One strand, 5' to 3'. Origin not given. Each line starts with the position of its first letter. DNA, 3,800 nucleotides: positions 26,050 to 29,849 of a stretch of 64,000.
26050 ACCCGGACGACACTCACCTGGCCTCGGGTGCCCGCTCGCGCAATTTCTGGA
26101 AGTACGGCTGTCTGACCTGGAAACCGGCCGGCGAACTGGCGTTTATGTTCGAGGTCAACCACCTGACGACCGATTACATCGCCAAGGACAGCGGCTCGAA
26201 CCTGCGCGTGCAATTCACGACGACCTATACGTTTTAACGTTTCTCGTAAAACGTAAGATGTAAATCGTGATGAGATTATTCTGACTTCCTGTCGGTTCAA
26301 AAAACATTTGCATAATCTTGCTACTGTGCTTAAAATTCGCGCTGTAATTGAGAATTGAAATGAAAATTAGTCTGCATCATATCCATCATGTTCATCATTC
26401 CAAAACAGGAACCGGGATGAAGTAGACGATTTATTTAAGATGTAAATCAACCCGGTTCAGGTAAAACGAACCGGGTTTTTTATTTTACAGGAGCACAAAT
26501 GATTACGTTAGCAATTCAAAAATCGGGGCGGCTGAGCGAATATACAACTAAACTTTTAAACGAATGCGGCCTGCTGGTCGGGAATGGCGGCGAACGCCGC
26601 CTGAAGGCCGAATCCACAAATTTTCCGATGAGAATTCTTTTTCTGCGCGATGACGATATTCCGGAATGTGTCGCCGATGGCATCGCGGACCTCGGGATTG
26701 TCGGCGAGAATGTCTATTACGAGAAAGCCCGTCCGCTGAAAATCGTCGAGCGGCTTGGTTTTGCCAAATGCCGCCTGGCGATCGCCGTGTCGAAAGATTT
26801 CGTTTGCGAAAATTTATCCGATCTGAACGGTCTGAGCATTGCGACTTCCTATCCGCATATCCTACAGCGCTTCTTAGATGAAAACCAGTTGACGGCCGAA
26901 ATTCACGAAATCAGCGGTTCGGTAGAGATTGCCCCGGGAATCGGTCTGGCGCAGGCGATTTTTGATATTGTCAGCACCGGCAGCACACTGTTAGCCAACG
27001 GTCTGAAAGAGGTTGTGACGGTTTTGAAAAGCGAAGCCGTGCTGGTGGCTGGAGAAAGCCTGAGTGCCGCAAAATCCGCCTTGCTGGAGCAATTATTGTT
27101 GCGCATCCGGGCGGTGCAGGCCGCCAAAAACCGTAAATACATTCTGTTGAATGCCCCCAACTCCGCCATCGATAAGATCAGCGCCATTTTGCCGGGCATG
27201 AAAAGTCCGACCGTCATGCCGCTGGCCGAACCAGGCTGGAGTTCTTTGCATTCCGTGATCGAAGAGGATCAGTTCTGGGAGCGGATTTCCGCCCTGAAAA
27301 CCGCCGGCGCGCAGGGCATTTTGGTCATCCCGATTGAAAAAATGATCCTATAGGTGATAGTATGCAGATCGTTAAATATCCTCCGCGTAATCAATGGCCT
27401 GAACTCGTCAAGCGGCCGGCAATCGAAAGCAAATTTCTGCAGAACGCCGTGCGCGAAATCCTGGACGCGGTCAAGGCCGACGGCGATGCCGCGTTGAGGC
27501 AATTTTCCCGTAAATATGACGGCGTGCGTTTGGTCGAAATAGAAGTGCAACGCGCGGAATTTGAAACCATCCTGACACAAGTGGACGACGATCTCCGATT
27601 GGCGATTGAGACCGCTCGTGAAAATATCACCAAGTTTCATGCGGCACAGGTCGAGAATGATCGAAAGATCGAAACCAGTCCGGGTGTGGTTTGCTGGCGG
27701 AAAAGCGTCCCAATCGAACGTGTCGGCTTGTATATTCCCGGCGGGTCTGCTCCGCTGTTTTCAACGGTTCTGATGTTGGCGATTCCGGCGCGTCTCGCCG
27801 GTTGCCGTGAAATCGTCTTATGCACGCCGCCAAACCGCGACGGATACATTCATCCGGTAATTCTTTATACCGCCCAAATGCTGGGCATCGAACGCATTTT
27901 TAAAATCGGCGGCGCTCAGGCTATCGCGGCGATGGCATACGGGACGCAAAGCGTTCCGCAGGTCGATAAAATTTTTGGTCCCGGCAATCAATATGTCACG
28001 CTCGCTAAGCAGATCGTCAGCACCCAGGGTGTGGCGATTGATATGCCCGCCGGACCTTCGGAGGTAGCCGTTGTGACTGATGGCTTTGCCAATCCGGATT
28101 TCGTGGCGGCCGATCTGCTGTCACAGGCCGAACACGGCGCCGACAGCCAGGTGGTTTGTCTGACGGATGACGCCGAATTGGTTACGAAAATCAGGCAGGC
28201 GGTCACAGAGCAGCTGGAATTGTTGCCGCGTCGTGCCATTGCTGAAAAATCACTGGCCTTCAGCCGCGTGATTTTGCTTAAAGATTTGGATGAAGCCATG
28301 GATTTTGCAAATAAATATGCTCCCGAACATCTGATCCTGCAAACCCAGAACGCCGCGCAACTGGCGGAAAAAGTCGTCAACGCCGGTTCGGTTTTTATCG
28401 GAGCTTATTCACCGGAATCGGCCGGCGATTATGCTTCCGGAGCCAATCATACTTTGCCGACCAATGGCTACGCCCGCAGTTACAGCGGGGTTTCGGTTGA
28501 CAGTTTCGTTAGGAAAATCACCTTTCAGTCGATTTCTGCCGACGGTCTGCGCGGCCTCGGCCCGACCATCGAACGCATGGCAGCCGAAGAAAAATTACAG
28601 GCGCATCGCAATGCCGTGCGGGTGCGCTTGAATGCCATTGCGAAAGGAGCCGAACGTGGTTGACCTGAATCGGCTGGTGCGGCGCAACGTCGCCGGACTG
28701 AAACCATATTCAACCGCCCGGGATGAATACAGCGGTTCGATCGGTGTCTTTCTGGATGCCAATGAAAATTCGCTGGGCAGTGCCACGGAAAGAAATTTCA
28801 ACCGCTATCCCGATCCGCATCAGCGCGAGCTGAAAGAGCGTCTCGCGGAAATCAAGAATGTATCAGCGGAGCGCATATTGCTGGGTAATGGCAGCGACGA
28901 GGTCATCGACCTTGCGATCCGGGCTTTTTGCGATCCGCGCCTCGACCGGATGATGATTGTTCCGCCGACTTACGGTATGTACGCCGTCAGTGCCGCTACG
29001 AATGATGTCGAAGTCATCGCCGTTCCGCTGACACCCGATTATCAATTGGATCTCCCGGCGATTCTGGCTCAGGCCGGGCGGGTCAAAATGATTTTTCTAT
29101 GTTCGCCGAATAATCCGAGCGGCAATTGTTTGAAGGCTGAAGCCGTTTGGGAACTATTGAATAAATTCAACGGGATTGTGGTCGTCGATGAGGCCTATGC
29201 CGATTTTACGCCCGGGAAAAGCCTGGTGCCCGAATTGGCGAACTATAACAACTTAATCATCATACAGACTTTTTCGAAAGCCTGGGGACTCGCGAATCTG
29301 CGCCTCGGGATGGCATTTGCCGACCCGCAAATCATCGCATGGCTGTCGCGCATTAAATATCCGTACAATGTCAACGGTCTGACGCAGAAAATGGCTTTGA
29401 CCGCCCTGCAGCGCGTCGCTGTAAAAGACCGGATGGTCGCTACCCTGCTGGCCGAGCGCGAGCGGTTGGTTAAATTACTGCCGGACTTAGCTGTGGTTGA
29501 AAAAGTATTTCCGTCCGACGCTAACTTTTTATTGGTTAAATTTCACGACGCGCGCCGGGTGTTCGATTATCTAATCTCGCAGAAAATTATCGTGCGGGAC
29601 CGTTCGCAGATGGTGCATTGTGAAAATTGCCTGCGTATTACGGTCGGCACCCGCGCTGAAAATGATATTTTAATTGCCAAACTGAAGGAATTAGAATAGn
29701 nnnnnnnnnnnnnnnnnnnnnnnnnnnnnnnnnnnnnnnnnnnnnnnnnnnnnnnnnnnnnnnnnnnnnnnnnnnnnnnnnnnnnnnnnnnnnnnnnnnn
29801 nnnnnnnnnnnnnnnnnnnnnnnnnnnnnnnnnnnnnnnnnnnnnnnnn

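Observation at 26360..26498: Enterobacterial-style transcription attenuator (His-rich leader peptide plus terminator/antiterminator) upstream of hisG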

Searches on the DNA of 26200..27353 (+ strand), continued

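Call 61: search_with_rna_model(model_id=R1, sources=[window, L012, L013, L014, L016, L019, L025, L029, L031, L032, L034, L035, L036, L038, L039, L040, L041, L044, L048, L049, L050, L051, L053, L054, L055, L056, L058, L059, L060, L061, L063, L064, L065, L066, L067, L071, L072, L075, L077, L078, L001, L005, L009, L010], max_evalue=0.05, make_alignment=true)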
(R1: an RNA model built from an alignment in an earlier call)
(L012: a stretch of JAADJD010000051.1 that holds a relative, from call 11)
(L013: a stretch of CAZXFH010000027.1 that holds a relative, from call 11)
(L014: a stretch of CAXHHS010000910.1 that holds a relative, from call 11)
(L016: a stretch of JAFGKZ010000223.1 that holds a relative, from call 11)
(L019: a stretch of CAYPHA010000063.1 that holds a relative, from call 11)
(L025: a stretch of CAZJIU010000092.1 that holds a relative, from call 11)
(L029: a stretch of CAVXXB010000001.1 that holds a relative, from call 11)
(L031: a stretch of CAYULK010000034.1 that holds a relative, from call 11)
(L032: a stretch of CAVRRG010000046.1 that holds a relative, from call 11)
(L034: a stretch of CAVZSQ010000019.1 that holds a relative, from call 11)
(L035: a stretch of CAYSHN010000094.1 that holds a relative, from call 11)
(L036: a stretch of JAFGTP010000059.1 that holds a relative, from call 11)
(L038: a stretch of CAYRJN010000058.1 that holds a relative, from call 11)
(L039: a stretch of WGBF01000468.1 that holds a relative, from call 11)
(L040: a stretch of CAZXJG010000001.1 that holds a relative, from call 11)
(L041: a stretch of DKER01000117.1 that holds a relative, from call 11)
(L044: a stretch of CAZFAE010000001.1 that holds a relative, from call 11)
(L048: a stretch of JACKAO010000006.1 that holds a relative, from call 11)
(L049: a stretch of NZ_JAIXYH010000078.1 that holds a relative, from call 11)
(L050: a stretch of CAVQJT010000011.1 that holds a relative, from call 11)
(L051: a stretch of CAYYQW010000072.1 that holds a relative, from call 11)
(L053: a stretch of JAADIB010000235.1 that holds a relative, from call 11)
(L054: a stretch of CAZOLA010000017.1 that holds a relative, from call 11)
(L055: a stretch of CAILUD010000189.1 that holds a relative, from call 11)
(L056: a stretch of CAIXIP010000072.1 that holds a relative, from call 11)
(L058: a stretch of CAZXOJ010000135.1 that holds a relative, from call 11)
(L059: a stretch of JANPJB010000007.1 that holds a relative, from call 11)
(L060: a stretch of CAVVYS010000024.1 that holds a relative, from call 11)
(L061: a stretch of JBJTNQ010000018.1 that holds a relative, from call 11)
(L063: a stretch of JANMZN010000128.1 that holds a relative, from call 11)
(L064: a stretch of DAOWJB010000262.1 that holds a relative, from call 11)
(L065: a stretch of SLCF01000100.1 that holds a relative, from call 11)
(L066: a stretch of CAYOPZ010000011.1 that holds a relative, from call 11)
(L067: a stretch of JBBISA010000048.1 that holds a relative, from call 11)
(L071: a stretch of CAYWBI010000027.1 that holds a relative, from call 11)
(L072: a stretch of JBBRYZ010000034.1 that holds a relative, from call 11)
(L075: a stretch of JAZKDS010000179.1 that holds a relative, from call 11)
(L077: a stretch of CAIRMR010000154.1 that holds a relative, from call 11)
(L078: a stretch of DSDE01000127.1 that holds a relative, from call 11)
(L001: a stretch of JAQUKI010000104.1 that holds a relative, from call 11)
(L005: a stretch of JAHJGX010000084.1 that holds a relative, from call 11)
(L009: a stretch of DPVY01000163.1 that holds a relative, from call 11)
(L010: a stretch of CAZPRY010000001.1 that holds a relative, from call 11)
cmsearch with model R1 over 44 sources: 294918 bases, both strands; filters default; matches with E-value up to 0.05: 41.
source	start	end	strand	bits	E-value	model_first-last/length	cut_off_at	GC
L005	2354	2500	+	135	4.2e-27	1-151/151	no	0.4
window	26349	26499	+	132.3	1.6e-26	1-151/151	no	0.36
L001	2353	2501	+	124.9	7e-25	1-151/151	no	0.4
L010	2345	2494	+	120.3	6.8e-24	1-151/151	no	0.4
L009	2351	2494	+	120.3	6.9e-24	1-151/151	no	0.32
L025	2351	2495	+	91.9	1.1e-17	1-151/151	no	0.42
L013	2345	2492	+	76.9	2.1e-14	1-151/151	no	0.43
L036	2203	2345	+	59.5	1.4e-10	1-151/151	no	0.31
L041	104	252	+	59.2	1.6e-10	1-151/151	no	0.4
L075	2305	2452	+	57.1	4.6e-10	1-151/151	no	0.32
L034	2331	2492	+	54.6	1.7e-09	1-151/151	no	0.34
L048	2361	2502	+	51.3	8.7e-09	1-151/151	no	0.39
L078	231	364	+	50.4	1.4e-08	1-151/151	no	0.4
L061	1290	1438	+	50.3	1.4e-08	1-151/151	no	0.38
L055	2319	2462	+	48.9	2.9e-08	1-151/151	no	0.3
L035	2333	2491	+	46.3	1.1e-07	1-151/151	no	0.36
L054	2319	2460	+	46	1.2e-07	1-151/151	no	0.36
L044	2325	2463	+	45.7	1.4e-07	1-151/151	no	0.37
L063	2319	2459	+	45.4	1.7e-07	1-151/151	no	0.35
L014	1946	2092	+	44.4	2.8e-07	1-151/151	no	0.38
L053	2342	2483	+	42.5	7.3e-07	1-151/151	no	0.33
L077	2316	2453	+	40.8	1.7e-06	1-151/151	no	0.33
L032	2331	2486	+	39.7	3e-06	1-151/151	no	0.32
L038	2335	2491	+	39.1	4e-06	1-151/151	no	0.39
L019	2329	2489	+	38.4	5.7e-06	1-151/151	no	0.4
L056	2319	2462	+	37.3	1e-05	1-151/151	no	0.31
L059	2321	2467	+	37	1.2e-05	1-151/151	no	0.32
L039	2330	2481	+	36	1.9e-05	1-151/151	no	0.4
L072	2319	2465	+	34.3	4.6e-05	1-151/151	no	0.38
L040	2346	2491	+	33.7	6.2e-05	1-151/151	no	0.32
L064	2356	2499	+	30.7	0.00028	1-151/151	no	0.36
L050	2351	2500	+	30.6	0.0003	1-151/151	no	0.33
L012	2271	2430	+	30.5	0.00031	1-151/151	no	0.46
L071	2322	2489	+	28.7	0.00077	1-151/151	no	0.36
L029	2344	2493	+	28.5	0.00086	1-151/151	no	0.3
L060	2355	2499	+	28.4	0.00088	1-151/151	no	0.35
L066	2353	2500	+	26.9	0.0019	1-151/151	no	0.36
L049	2325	2468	+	25.3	0.0043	1-151/151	no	0.36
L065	2343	2491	+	24.3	0.0071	1-151/151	no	0.33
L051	2317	2460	+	22.7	0.016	1-151/151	no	0.36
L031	116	268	+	21.1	0.035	1-151/151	no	0.31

Alignment A3: 41 matches aligned to the model, 264 columns, each read 5' to 3' on its own strand. Consensus structure (alignment columns), stored with it:
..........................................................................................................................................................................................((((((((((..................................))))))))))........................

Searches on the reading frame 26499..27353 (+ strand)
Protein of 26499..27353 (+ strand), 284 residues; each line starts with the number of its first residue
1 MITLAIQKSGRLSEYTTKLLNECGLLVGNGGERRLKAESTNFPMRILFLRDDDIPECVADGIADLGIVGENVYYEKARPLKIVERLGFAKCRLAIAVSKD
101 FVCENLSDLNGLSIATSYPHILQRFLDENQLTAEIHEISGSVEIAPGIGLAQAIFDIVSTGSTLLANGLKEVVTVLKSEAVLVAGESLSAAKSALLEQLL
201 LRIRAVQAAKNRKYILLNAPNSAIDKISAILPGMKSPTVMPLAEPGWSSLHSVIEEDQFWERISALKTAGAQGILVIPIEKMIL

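Call 6: search_protein_families(library=ncbifam, proteins=[window:26499-27353:+])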
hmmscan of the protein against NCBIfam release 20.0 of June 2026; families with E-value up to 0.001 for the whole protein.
window:26499-27353:+ (284 aa): 2 families
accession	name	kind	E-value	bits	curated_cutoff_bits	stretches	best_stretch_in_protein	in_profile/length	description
TIGR00070.1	hisG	equivalog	3e-53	180.4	75.75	1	2-184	1-183/183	ATP phosphoribosyltransferase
TIGR03455.1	HisG_C-term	equivalog_domain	1.8e-28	98.6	40.05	1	188-283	5-100/100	ATP phosphoribosyltransferase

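Call 9: find_homologous_proteins(query=window:26499-27353:+, max_evalue=1e-30)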
Query window:26499-27353:+ (284 aa): 8000 proteins with E <= 1e-30 among 8000 candidates; the best 120 are listed.
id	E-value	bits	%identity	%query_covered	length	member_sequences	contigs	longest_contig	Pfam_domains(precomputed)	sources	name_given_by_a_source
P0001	9.1e-160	548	91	100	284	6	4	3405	PF01634.24,PF08029.17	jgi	-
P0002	2.7e-158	544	89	100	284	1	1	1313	PF01634.24,PF08029.17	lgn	-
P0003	3.2e-150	517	84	100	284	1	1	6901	PF01634.24,PF08029.17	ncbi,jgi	ncbi:MAG: ATP phosphoribosyltransferase [Candidatus Neomarinimicrobiota bacterium]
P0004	5.6e-150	516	84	100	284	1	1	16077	PF01634.24,PF08029.17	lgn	-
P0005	7.8e-150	516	86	100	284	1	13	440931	PF01634.24,PF08029.17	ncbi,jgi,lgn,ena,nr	ncbi:MAG TPA: ATP phosphoribosyltransferase [Candidatus Marinimicrobia bacterium]|nr:ATP phosphoribo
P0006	1.1e-149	515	84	100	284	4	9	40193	PF01634.24,PF08029.17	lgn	-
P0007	1.8e-149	515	85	100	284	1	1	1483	PF01634.24,PF08029.17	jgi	-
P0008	2.8e-149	514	85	100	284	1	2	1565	PF01634.24,PF08029.17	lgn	-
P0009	5.5e-149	513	85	100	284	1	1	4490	PF01634.24,PF08029.17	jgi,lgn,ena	-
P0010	5.6e-149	513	85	100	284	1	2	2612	PF01634.24,PF08029.17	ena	-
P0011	7.5e-149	513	85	100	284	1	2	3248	PF01634.24,PF08029.17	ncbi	-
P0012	1.0e-148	512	85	100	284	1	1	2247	PF01634.24,PF08029.17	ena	-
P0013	2.0e-148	511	85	100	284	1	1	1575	PF01634.24,PF08029.17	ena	-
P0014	2.0e-148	511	85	100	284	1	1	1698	PF01634.24,PF08029.17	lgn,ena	-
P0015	3.8e-148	510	85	100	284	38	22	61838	PF01634.24,PF08029.17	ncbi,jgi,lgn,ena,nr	ncbi:MAG: ATP phosphoribosyltransferase [Candidatus Marinimicrobia bacterium]|nr:ATP phosphoribosylt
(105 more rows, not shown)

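Call 11: find_related_loci(query=A1, collection=genome_contigs, flank=2500)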
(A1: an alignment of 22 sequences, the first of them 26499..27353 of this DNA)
Query A1 (284 aa) in genome_contigs; peptide patterns used: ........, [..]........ (x = any residue, [..] = any of these).
599 stretches matched a pattern (row limit reached: there are more); 593 encode a relative of the query (tblastn E <= 1e-3); the best 80 are kept; 80 distinct loci.
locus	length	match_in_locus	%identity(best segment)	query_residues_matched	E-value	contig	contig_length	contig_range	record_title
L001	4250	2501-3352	83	1-284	1e-158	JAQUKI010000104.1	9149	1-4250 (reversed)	MAG: Candidatus Neomarinimicrobiota bacterium isolate STD1_103 NODE_22777_length_9149_cov_3.175903_Sandtown_D1, whole ge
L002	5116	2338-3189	84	1-284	4e-158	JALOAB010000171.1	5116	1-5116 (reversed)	MAG: Candidatus Neomarinimicrobiota bacterium isolate SO_2017_LW2 bin 134 scaffold_34800_c1_LW138R_2017, whole genome sh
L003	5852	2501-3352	85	1-284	8e-160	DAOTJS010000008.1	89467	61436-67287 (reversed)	MAG TPA_asm: Candidatus Neomarinimicrobiota bacterium isolate AMR_MDS_2993 NODE_256_length_89467_cov_28.120968, whole ge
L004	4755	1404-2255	74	1-284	1e-142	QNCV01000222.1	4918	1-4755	MAG: Candidatus Neomarinimicrobiota bacterium isolate B118_G9 B118_Guay9_scaffold_33648, whole genome shotgun sequence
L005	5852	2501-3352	74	1-284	4e-141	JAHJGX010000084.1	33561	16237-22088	MAG: bacterium isolate Modern_marine_glass_biofilm.mb.88 Modern_marine_glas.mb.88_k141_273655, whole genome shotgun sequ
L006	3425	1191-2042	74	1-284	1e-145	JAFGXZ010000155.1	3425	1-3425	MAG: Candidatus Neomarinimicrobiota bacterium isolate ZodW_Metabat.79 k87_7134217, whole genome shotgun sequence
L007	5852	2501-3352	72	1-284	2e-137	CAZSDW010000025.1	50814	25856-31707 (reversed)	MAG TPA_asm: uncultured bacterium isolate SRP214966_co4_6 genome assembly, contig: NODE_371_length_50814_cov_8.638232, w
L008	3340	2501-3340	73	1-280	1e-138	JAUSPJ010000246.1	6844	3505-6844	MAG: Candidatus Neomarinimicrobiota bacterium isolate E21_metabat.bin.53_sub E21_k141_310670, whole genome shotgun seque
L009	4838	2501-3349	71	1-283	2e-133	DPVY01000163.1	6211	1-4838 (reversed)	MAG TPA_asm: Candidatus Neomarinimicrobiota bacterium isolate UBA9312 contig_6557, whole genome shotgun sequence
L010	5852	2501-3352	69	1-284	2e-132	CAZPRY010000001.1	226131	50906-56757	MAG TPA_asm: uncultured bacterium isolate SRP178699_co1_642 genome assembly, contig: NODE_10_length_226131_cov_9.869756,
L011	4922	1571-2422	70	1-284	2e-132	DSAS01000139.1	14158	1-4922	MAG TPA_asm: Candidatus Neomarinimicrobiota bacterium isolate SpSt-1154 Ga0129302_1002171, whole genome shotgun sequence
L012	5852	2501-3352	69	1-284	8e-130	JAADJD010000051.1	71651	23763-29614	MAG: Calditrichota bacterium isolate M_MetaBat.96 contig-127_1036, whole genome shotgun sequence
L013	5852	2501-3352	67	1-284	9e-130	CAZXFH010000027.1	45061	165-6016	MAG TPA_asm: uncultured bacterium isolate SRP141376_co1_214 genome assembly, contig: NODE_1997_length_45061_cov_77.61709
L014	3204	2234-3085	70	1-284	2e-133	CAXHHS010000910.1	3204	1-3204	MAG TPA_asm: uncultured bacterium isolate SRR12479933_metabat2_5 genome assembly, contig: ERZ4874384.3632, whole genome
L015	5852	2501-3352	68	1-284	1e-127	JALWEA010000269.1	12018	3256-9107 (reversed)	MAG: Calditrichia bacterium isolate T11_metabat1_scaf2bin.026 T11_NODE_2499_length_12018_cov_2.670171, whole genome shot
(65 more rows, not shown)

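Call 31: find_related_loci(query=A1, collection=metagenome_contigs, flank=500)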
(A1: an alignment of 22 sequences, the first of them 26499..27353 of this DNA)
Query A1 (284 aa) in metagenome_contigs; peptide patterns used: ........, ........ (x = any residue, [..] = any of these).
600 stretches matched a pattern (row limit reached: there are more); 535 encode a relative of the query (tblastn E <= 1e-3); the best 80 are kept; 80 distinct loci.
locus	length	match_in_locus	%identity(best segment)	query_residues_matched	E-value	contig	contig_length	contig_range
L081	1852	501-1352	93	1-284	0e+0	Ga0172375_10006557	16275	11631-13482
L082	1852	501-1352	84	1-284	4e-166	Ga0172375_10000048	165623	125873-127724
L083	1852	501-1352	85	1-284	4e-165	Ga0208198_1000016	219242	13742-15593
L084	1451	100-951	85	1-284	9e-171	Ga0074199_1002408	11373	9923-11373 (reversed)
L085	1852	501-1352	85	1-284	8e-165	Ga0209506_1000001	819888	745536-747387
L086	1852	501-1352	84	1-284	2e-162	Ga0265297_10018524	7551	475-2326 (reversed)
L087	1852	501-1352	84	1-284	7e-162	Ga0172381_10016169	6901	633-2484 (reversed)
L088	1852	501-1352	76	1-284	2e-148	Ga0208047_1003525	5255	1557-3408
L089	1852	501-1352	75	1-284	2e-147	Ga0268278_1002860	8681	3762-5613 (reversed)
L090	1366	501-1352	75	1-284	3e-152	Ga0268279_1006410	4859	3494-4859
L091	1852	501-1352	74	1-284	2e-144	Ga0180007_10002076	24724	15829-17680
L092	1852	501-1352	74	1-284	2e-144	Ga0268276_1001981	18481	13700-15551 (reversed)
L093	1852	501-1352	74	1-284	4e-145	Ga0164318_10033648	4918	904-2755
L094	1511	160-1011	73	1-284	6e-153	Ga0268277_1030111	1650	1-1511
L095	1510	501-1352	70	1-284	2e-139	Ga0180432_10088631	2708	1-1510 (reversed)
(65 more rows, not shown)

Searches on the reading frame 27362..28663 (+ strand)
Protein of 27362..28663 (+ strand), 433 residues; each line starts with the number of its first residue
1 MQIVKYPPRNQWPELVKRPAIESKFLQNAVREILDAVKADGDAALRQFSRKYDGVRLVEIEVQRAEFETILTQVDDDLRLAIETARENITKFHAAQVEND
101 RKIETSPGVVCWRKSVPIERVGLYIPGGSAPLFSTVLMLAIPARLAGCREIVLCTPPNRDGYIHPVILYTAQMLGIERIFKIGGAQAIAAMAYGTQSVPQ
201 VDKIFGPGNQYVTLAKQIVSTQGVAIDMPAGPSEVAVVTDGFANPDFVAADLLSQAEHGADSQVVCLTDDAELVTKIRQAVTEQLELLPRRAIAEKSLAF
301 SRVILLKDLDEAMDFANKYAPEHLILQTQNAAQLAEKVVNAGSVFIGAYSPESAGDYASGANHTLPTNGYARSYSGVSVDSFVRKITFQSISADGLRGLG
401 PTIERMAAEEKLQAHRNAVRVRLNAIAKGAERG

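Call 6: search_protein_families(library=ncbifam, proteins=[window:27362-28663:+])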
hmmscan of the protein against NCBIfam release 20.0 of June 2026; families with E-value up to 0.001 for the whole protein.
window:27362-28663:+ (433 aa): 2 families
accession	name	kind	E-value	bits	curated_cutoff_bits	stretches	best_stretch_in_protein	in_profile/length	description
TIGR00069.1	hisD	equivalog_domain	1e-162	541.9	243.8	1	30-422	1-393/393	histidinol dehydrogenase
NF010343.0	PRK13770.1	equivalog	1.5e-97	327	647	1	25-423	20-415/416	histidinol dehydrogenase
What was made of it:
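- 26499..33429 (+): Regulated operon hisG-hisD-hisC-hisNB-hisH-hisA-hisF-hisIE. NCBIfam equivalog hits for all eight genes (call 6).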

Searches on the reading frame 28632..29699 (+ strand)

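Call 6: search_protein_families(library=ncbifam, proteins=[window:28632-29699:+])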
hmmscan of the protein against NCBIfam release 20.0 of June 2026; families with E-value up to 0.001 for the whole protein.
window:28632-29699:+ (355 aa): 64 families (the best 25 are shown)
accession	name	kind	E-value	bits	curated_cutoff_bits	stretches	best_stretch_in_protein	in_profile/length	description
TIGR01141.1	hisC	equivalog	6.8e-107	357.4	276.55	1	17-353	1-348/349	histidinol-phosphate transaminase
TIGR01140.1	L_thr_O3P_dcar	equivalog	6.7e-63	212.8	290.55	1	51-351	37-330/331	threonine-phosphate decarboxylase CobD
NF002877.0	PRK03317.1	equivalog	8.4e-61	205.8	409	1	52-353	60-365/374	histidinol-phosphate transaminase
NF002726.0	PRK02610.1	equivalog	1.2e-58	198.9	391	1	56-353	60-367/374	histidinol-phosphate transaminase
NF002878.0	PRK03321.1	subfamily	7.3e-56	189.4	374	1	52-352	47-346/352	histidinol-phosphate transaminase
NF003496.0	PRK05166.1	equivalog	1.5e-55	188.5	540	1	44-354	44-369/373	histidinol-phosphate transaminase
NF006580.0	PRK09105.1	subfamily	2.3e-46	158.4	444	1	37-344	47-360/375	pyridoxal phosphate-dependent aminotransferase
NF006014.0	PRK08153.1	equivalog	1.3e-39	136.2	510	1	53-351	59-360/370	pyridoxal phosphate-dependent aminotransferase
NF051461.1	pyoverd_PtaA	equivalog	2.5e-37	128.5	500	1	55-344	62-349/359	pyoverdine biosynthesis transaminase PtaA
NF005915.1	PRK07908.1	equivalog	1.7e-32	113.1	360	1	53-351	38-331/332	Rv2231c family histidinol phosphate aminotransferase CobC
NF004870.0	PRK06225.1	equivalog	1.8e-27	96.1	351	1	49-324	52-340/380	pyridoxal phosphate-dependent aminotransferase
NF041364.1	GntC_guanitoxin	equivalog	2.4e-27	95.7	415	1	65-341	40-342/356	guanitoxin biosynthesis PLP-dependent (S)-gamma-hydroxy-L-arginine cyclodehydratase GntC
NF053748.1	bifunc_CobBC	exception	3e-26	92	950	1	51-323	504-767/797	bifunctional hydrogenobyrinic acid a,c-diamide synthase/histidinol phosphate aminotransferase CobBC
NF006225.0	PRK08354.1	equivalog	1.6e-24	86.8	288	1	105-354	83-315/318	putative aminotransferase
NF005021.0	PRK06425.1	equivalog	7.7e-23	81.1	353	1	55-352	33-328/335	histidinol-phosphate aminotransferase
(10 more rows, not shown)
